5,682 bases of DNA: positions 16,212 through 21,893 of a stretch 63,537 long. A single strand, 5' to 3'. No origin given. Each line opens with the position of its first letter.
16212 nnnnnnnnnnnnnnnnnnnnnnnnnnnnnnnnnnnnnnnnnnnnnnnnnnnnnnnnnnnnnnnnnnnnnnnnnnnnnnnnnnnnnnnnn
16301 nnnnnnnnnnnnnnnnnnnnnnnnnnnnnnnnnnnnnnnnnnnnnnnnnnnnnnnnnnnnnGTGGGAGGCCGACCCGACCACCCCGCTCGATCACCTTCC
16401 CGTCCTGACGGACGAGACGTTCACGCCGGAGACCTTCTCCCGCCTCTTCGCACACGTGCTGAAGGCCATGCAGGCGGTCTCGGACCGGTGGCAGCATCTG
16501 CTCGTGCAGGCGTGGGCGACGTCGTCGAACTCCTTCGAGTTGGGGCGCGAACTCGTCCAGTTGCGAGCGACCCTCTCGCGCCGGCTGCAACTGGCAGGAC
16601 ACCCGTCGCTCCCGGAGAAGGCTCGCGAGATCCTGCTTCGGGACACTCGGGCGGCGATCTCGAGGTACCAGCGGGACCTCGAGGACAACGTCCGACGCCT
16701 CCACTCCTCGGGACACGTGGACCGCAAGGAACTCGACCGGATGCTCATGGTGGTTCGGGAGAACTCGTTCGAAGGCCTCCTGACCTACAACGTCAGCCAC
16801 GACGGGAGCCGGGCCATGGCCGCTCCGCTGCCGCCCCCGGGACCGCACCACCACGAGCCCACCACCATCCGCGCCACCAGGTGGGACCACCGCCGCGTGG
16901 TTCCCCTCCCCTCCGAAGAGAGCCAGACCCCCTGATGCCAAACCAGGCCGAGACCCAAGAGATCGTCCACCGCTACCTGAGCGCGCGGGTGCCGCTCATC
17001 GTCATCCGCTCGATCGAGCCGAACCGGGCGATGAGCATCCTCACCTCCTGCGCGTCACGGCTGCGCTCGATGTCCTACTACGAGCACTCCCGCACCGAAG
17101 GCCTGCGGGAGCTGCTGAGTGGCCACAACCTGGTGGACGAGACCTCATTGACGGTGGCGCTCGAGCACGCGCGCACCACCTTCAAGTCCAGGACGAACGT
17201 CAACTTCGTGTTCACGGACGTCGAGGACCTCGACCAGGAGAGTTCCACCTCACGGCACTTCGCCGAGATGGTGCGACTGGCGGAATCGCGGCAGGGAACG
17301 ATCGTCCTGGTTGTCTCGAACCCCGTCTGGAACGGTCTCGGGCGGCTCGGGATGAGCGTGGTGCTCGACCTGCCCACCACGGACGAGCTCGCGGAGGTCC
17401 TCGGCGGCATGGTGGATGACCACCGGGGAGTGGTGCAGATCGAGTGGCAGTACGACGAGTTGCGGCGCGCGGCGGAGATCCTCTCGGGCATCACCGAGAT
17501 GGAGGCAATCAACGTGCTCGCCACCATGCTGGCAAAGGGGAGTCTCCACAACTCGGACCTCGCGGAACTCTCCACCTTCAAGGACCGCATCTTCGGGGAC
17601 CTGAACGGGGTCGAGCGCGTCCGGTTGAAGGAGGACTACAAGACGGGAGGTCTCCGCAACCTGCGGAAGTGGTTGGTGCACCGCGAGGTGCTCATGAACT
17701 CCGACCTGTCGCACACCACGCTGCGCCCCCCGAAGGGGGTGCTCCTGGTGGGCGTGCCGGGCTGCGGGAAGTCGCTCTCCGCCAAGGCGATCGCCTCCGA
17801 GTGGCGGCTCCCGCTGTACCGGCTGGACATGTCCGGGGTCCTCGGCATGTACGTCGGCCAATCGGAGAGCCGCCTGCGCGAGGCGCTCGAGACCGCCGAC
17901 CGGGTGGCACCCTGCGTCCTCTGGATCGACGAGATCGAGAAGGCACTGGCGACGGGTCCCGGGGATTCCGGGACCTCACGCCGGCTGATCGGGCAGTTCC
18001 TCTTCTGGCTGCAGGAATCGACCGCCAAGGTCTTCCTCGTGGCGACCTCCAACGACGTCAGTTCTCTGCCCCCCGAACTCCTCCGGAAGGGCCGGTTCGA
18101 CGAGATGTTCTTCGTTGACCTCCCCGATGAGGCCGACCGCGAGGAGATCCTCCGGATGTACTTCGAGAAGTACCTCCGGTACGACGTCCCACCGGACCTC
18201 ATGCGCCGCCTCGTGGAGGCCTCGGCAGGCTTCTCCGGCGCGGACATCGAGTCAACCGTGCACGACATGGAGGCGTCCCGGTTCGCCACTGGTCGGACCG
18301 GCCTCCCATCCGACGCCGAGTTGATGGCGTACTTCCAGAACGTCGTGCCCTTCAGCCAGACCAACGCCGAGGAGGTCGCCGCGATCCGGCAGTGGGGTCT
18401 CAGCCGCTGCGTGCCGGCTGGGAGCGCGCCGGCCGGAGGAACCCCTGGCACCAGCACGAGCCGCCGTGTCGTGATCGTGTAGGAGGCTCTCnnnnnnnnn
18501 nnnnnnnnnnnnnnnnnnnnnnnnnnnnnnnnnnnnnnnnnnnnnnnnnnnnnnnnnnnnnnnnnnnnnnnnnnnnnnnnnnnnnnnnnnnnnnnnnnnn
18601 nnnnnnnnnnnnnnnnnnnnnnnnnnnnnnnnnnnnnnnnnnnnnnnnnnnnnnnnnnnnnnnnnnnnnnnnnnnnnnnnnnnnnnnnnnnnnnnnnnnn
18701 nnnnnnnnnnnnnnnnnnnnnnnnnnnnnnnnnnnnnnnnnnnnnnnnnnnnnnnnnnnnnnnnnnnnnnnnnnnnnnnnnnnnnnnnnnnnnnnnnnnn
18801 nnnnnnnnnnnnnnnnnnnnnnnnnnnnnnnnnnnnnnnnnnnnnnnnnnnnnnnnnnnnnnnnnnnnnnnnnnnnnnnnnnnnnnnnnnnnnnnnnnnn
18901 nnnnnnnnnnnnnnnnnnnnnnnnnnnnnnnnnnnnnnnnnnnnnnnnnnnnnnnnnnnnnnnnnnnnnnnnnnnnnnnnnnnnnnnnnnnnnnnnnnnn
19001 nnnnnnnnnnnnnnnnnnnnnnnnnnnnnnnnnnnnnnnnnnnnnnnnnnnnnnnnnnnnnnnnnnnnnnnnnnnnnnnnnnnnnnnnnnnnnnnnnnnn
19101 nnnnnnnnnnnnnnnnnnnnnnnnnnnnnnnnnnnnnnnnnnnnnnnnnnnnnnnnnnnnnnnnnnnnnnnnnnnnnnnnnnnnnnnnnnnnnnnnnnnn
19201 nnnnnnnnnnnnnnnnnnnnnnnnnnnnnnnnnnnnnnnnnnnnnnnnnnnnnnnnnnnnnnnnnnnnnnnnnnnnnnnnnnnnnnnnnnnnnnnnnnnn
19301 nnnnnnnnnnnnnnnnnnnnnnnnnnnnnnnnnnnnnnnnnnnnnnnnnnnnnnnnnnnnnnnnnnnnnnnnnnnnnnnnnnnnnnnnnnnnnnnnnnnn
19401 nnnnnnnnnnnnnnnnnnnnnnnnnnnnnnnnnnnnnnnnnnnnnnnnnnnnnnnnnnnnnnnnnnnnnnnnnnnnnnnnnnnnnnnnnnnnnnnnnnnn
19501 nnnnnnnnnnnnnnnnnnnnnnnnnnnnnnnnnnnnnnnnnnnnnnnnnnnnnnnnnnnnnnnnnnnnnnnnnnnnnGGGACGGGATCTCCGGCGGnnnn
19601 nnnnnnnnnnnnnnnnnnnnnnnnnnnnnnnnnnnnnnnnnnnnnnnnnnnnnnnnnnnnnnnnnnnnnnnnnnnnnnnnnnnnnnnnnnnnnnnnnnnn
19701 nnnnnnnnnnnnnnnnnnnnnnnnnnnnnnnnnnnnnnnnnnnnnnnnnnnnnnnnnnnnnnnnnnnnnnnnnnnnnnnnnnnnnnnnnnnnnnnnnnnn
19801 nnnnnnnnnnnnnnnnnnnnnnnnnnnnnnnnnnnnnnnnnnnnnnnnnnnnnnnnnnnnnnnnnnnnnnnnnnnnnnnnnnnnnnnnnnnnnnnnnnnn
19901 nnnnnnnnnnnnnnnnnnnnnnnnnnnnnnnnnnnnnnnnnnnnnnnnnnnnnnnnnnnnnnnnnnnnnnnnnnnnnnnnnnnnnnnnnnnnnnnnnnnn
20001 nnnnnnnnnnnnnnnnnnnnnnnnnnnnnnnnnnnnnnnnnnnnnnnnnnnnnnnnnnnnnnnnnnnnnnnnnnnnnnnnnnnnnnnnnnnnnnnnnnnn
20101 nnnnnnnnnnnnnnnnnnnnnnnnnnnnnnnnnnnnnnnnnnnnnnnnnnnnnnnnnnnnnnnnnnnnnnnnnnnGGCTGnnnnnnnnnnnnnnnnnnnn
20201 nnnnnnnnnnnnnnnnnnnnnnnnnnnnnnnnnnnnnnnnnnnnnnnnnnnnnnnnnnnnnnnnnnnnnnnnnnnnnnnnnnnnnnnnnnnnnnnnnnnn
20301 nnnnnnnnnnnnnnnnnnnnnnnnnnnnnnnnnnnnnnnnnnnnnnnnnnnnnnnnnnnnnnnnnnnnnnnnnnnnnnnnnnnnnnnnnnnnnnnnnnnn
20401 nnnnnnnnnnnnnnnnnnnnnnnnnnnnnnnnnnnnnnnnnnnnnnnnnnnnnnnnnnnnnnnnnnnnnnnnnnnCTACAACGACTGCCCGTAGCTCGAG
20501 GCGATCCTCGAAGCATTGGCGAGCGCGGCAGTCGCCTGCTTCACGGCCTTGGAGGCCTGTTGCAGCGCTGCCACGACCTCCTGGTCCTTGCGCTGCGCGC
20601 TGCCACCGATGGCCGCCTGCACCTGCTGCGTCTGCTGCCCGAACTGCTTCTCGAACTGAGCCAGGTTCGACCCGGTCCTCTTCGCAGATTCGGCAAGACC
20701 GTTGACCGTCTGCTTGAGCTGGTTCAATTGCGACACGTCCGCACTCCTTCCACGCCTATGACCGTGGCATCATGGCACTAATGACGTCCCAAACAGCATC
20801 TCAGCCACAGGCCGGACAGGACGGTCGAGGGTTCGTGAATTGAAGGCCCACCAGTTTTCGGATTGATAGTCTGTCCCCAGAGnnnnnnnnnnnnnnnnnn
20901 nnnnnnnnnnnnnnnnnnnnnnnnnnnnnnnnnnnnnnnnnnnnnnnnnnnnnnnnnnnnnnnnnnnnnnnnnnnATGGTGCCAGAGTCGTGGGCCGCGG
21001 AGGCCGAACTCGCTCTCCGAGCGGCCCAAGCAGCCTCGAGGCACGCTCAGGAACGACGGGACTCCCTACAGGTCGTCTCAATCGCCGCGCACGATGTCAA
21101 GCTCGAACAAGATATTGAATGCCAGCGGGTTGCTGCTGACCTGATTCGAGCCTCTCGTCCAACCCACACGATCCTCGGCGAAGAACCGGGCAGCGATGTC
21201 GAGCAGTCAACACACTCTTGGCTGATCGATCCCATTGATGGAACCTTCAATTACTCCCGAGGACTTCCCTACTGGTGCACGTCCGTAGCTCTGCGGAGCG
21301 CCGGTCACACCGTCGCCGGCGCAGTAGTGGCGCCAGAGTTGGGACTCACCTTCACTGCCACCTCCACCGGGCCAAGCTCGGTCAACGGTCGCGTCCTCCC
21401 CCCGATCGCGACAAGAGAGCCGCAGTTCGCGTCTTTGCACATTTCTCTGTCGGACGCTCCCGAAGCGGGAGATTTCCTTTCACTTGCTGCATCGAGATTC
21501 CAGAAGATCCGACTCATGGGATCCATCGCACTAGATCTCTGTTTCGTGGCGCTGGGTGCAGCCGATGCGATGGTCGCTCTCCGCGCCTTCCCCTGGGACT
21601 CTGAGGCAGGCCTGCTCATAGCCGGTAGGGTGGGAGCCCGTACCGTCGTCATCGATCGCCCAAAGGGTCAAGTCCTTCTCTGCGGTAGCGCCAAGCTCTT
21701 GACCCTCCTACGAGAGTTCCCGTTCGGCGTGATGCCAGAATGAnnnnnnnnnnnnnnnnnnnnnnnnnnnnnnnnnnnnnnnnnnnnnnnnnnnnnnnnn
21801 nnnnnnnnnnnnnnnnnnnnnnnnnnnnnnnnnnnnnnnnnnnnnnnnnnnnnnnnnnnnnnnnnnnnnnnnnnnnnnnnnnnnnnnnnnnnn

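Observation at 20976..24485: IMPase-family phosphatase / TIR::binding-protein fusion / PfkB kinase / 2H phosphoesterase operon: candidate NAD-derived signal synthesis or editing module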

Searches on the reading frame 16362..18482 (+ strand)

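Call 7: search_protein_families(library=pfam, proteins=[window:16362-18482:+], max_evalue=0.01)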
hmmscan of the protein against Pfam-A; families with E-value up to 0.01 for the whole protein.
window:16362-18482:+ (706 aa): 2 families
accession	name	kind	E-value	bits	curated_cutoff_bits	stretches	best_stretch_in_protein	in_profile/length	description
PF00004.35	AAA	-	1.4e-31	110.1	21.2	1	460-586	1-130/131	ATPase family associated with various cellular activities (AAA)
PF13191.12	AAA_16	-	0.005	17.8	32.6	0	457-479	24-46/167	AAA ATPase domain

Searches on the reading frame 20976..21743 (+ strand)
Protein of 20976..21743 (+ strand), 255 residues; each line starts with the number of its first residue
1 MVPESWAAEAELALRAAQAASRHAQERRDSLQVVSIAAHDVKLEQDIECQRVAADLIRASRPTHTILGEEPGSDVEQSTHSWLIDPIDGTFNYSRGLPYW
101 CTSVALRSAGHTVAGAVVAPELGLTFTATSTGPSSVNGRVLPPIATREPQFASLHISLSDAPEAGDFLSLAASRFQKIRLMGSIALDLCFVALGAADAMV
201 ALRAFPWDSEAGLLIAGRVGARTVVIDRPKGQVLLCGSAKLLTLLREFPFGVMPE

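Call 3: search_protein_families(library=pfam, proteins=[window:20976-21743:+], max_evalue=0.01)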
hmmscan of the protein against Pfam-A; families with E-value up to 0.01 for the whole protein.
window:20976-21743:+ (255 aa): 1 family
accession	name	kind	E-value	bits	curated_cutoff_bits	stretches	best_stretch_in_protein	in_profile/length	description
PF00459.30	Inositol_P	-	1.2e-33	117.2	27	1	11-226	11-238/271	Inositol monophosphatase family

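Call 4: search_protein_families(library=padloc, proteins=[window:20976-21743:+], max_evalue=0.01)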
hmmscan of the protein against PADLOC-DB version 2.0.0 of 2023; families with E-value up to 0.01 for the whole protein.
window:20976-21743:+ (255 aa): 0 families

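Call 8: search_protein_families(library=ncbifam, proteins=[window:20976-21743:+], max_evalue=0.01)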
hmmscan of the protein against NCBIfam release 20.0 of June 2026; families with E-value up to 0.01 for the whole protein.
window:20976-21743:+ (255 aa): 7 families
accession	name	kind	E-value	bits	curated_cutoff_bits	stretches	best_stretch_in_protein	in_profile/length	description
TIGR02067.1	his_9_HisN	equivalog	6.1e-27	94.7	275.15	1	11-217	7-215/252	histidinol-phosphatase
NF009321.0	PRK12676.1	equivalog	4.3e-24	85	264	1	18-221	19-224/264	bifunctional fructose-bisphosphatase/inositol-phosphate phosphatase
NF008027.1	PRK10757.1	equivalog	3.2e-23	82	332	1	12-221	7-225/267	inositol-1-monophosphatase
TIGR01331.1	bisphos_cysQ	equivalog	9e-17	61.5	228.8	1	30-227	23-228/250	3'(2'),5'-bisphosphate nucleotidase CysQ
NF008182.0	PRK10931.1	equivalog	1.1e-10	41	379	1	23-222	18-219/246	3'(2'),5'-bisphosphate nucleotidase CysQ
NF010678.0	PRK14076.1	equivalog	2.2e-10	40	493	1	169-203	191-226/570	bifunctional NADP phosphatase/NAD kinase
TIGR01330.1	bisphos_HAL2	equivalog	7.4e-05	21.7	267.05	1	80-133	135-187/359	3'(2'),5'-bisphosphate nucleotidase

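Call 82: search_solved_structures(query=window:20976-21743:+, max_evalue=1e-10, show_alignments=1)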
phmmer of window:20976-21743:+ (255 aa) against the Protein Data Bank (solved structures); distinct sequences matched with E-value up to 1e-10: 24.
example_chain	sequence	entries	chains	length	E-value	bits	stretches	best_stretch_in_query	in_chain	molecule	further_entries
9vep_A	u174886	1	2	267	2.9e-24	88.8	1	13-227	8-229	Inositol-1-monophosphatase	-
2qfl_A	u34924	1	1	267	3.9e-23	85.1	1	12-221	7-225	Inositol-1-monophosphatase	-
6tqn_T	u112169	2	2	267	4.9e-23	84.8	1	12-221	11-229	Inositol monophosphatase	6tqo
6ib7_A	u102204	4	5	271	5.1e-23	84.7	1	12-221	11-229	Inositol-1-monophosphatase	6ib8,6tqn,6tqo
2p3n_A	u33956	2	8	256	1e-22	83.7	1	39-222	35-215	Inositol-1-monophosphatase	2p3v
8wdq_A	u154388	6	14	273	5.8e-21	78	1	11-221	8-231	Nus factor SuhB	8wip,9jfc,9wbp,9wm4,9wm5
9j90_B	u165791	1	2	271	6.4e-21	77.8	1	11-221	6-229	Nus factor SuhB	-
2pcr_A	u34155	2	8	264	3.8e-20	75.3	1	54-237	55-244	Inositol-1-monophosphatase | Fructose-1,6-bisphosphatase/inositol-1-monophosphatase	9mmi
2q74_A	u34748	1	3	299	7.1e-20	74.4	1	4-230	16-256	Inositol-1-monophosphatase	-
3luz_A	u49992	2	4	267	4.3e-18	68.6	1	12-221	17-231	Extragenic suppressor protein suhB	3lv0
5zhh_A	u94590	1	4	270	8.8e-17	64.3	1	40-228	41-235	Inositol-1-monophosphatase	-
5yht_A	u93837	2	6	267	2.2e-14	56.4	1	56-230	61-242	Histidinol-phosphatase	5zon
2bji_A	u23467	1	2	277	3.8e-13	52.4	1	21-220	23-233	INOSITOL-1(OR 4)-MONOPHOSPHATASE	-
6zk0_AAA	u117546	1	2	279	7.4e-13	51.4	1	36-220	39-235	Inositol monophosphatase 1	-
1ima_A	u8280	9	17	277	7.5e-13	51.4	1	37-220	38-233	INOSITOL MONOPHOSPHATASE | INOSITOL MONOPHOSPHATASE 1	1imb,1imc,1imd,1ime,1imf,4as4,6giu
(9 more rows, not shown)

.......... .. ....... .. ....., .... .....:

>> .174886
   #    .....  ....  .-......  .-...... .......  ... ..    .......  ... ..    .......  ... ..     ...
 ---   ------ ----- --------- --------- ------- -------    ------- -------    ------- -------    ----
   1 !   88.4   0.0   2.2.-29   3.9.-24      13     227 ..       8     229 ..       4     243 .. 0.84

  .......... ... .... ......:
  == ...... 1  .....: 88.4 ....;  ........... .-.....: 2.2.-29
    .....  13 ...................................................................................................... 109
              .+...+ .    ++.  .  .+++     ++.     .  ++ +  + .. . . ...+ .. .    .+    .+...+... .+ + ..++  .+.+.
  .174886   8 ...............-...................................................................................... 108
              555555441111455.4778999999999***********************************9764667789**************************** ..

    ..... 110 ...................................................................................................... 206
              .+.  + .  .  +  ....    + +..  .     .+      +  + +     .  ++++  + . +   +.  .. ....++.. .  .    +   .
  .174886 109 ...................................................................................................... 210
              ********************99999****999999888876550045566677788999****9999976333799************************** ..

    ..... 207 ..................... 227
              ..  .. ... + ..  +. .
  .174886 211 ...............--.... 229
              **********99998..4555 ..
